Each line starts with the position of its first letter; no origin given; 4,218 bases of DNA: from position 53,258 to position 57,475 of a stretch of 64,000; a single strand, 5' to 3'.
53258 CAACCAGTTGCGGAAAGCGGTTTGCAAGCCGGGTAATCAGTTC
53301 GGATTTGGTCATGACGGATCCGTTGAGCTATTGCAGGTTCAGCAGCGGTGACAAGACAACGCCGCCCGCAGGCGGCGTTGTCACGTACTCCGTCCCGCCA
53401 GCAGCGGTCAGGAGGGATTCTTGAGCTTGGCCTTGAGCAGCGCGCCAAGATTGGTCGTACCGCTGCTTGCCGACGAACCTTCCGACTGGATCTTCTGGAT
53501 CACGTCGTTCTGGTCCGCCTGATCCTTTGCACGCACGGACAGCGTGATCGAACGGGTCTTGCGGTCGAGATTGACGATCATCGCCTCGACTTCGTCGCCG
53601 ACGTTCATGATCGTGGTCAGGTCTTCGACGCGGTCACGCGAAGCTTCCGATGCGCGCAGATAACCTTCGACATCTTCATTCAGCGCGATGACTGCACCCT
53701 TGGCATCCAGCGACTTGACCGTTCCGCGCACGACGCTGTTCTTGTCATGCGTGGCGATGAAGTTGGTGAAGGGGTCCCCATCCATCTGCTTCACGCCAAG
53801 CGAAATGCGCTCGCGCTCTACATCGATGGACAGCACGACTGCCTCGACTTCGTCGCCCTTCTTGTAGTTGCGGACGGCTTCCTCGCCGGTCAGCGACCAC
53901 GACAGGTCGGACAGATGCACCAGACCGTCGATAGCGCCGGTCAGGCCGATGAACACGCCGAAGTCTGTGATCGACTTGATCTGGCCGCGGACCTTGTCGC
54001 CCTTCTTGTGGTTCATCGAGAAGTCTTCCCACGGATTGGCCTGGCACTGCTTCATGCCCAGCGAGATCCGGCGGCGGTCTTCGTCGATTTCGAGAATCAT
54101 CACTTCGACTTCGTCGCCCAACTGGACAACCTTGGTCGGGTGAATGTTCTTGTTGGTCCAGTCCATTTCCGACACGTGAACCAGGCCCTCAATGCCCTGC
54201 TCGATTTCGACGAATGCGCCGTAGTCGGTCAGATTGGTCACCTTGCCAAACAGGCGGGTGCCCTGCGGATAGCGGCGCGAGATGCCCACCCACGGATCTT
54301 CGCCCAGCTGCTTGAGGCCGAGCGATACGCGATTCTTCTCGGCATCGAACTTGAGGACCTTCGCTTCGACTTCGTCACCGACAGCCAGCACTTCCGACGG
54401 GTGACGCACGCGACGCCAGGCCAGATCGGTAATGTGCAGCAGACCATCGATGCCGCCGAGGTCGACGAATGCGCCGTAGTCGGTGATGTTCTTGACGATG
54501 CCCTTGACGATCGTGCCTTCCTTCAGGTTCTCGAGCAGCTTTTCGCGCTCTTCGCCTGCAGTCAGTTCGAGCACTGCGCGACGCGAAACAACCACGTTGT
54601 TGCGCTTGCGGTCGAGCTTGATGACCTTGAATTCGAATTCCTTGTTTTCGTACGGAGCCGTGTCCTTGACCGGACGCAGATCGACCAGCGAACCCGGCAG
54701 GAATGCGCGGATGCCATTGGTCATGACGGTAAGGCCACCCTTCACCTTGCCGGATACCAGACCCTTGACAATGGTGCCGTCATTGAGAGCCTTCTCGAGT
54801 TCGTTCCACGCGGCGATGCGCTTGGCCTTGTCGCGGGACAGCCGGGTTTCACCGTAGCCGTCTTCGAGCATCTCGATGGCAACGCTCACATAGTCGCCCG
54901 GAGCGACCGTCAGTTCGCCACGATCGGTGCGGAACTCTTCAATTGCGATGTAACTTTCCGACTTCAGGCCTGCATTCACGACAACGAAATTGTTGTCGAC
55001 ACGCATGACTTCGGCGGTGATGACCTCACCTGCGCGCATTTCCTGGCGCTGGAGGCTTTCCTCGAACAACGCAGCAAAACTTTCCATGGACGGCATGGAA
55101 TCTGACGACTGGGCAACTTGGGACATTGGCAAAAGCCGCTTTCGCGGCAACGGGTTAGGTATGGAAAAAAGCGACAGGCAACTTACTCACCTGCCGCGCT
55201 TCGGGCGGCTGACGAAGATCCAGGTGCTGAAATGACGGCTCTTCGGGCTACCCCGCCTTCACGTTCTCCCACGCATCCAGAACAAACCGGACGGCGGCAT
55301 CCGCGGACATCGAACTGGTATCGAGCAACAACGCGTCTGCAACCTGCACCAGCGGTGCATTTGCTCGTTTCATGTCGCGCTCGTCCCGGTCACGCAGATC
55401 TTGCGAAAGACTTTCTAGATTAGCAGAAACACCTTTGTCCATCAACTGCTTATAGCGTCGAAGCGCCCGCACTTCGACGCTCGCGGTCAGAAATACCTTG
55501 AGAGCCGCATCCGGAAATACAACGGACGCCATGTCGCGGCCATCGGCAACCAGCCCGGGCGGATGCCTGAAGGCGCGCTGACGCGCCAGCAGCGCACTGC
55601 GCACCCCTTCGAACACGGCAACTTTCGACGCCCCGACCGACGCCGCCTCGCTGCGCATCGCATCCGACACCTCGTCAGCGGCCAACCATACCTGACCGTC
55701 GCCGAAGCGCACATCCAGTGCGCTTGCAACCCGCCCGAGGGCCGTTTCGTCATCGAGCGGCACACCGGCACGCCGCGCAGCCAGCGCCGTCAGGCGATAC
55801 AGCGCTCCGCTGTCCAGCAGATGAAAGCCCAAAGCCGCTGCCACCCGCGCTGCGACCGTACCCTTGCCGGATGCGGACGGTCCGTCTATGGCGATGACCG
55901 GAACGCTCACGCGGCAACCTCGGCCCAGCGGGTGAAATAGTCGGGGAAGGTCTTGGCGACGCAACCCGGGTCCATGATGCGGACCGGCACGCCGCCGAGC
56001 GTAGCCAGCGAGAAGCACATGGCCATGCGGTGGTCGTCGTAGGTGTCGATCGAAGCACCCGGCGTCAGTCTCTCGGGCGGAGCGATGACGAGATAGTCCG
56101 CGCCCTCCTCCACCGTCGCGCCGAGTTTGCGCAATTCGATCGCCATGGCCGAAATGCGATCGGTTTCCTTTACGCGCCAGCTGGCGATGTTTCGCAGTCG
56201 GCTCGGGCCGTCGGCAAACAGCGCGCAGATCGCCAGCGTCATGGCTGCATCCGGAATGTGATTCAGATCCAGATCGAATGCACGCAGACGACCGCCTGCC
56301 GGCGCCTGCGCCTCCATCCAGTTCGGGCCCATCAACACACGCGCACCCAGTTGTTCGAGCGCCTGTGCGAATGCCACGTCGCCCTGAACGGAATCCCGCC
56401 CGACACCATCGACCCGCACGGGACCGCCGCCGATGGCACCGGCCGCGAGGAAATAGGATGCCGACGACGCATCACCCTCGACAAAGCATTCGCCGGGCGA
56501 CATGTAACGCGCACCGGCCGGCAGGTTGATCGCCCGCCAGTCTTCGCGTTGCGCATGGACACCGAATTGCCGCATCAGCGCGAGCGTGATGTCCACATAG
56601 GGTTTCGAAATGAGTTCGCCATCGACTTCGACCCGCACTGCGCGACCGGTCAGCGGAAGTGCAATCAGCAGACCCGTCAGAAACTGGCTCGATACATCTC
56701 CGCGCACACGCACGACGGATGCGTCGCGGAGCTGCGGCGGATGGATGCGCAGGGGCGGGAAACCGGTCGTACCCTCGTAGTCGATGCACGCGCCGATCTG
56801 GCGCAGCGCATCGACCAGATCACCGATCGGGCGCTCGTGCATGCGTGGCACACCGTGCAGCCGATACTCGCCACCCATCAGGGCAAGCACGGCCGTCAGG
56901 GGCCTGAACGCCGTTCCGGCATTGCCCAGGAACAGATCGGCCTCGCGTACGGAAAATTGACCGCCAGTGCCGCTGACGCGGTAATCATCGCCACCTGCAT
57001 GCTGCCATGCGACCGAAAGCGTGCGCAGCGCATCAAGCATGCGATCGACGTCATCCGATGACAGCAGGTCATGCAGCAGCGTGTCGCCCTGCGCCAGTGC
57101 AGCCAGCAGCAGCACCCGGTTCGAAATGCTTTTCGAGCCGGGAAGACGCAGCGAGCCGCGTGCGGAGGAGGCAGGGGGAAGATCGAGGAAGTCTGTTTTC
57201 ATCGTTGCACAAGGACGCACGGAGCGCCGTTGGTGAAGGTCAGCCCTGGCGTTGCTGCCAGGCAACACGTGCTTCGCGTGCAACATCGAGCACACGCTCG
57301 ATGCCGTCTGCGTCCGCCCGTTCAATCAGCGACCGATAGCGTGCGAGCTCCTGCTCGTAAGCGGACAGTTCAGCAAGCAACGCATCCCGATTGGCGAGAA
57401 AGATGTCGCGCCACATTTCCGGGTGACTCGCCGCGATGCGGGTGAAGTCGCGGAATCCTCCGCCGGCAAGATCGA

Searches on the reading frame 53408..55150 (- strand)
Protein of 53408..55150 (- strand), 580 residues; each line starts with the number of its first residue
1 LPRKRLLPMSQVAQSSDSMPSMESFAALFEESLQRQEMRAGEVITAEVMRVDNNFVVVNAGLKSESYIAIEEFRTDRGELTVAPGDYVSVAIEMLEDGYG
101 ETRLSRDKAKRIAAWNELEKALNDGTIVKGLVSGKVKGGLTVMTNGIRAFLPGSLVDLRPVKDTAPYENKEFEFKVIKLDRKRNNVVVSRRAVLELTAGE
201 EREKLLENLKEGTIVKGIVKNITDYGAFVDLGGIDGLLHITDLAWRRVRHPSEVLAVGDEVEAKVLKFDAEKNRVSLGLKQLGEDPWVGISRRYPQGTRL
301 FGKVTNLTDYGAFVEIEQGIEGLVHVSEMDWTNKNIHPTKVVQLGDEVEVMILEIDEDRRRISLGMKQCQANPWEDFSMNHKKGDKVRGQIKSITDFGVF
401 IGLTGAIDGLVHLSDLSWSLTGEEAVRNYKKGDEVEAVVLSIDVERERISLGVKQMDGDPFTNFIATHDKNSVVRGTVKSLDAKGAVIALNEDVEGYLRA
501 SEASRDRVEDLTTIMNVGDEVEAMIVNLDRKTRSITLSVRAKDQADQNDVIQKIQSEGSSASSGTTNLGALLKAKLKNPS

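Call 35: search_protein_families(library=pfam, proteins=[window:53408-55150:-], max_evalue=0.00001)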
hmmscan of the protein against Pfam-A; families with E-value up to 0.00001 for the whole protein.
window:53408-55150:- (580 aa): 3 families
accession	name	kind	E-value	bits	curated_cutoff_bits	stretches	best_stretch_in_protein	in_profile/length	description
PF00575.29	S1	-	2.1e-95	313.6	22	5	210-280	3-74/74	S1 RNA binding domain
PF23459.1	S1_RRP5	-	1e-25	90.5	27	0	209-279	1-72/72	RRP5 S1 domain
PF21710.3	Spt6_S1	-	3.8e-18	66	27.5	0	470-543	16-90/91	Spt6, S1/OB domain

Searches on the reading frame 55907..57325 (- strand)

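Call 35: search_protein_families(library=pfam, proteins=[window:55907-57325:-], max_evalue=0.00001)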
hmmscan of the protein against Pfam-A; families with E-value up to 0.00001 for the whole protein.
window:55907-57325:- (472 aa): 1 family
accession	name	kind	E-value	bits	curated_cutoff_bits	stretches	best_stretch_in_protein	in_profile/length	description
PF00275.25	EPSP_synthase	-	1.4e-117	393.4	22.8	1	55-466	7-416/417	EPSP synthase (3-phosphoshikimate 1-carboxyvinyltransferase)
